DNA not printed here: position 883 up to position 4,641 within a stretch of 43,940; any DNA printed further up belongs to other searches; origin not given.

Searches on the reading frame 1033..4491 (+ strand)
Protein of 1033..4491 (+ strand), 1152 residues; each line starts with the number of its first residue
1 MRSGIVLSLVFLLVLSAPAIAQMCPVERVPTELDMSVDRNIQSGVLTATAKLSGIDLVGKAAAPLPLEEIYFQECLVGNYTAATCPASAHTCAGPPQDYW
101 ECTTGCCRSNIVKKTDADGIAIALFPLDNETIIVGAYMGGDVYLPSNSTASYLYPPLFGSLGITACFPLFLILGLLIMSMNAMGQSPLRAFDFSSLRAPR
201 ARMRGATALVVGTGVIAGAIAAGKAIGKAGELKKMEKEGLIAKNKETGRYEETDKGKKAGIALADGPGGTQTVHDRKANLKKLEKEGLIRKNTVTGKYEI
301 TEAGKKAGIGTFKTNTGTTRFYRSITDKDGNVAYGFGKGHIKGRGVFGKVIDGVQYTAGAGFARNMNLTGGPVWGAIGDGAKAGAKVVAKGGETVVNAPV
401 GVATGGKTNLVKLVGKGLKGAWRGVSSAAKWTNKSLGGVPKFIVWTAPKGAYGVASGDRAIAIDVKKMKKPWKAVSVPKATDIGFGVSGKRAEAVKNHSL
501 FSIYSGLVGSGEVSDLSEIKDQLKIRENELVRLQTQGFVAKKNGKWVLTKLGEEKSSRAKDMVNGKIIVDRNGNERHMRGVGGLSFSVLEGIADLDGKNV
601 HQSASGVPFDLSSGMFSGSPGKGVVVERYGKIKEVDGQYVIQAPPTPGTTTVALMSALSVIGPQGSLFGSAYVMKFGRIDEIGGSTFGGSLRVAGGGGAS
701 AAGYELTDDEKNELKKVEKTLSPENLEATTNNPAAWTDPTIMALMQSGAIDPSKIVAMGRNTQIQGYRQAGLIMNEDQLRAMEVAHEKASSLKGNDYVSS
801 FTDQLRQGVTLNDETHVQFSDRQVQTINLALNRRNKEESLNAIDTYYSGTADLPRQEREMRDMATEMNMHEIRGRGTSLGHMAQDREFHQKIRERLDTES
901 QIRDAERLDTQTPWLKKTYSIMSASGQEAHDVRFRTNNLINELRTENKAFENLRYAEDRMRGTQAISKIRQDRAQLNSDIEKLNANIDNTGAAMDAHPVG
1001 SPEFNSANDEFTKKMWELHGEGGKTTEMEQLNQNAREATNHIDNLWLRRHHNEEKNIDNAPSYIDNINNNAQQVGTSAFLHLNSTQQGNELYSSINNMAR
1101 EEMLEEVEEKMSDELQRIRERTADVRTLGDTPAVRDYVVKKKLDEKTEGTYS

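Call 13: search_protein_families(library=pfam, proteins=[window:1033-4491:+])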
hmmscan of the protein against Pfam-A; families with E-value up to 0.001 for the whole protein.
window:1033-4491:+ (1152 aa): 1 family
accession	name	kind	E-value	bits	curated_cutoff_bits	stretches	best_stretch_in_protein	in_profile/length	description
PF14947.12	HTH_45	-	9.3e-05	22.8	25.5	0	280-306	40-64/77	Winged helix-turn-helix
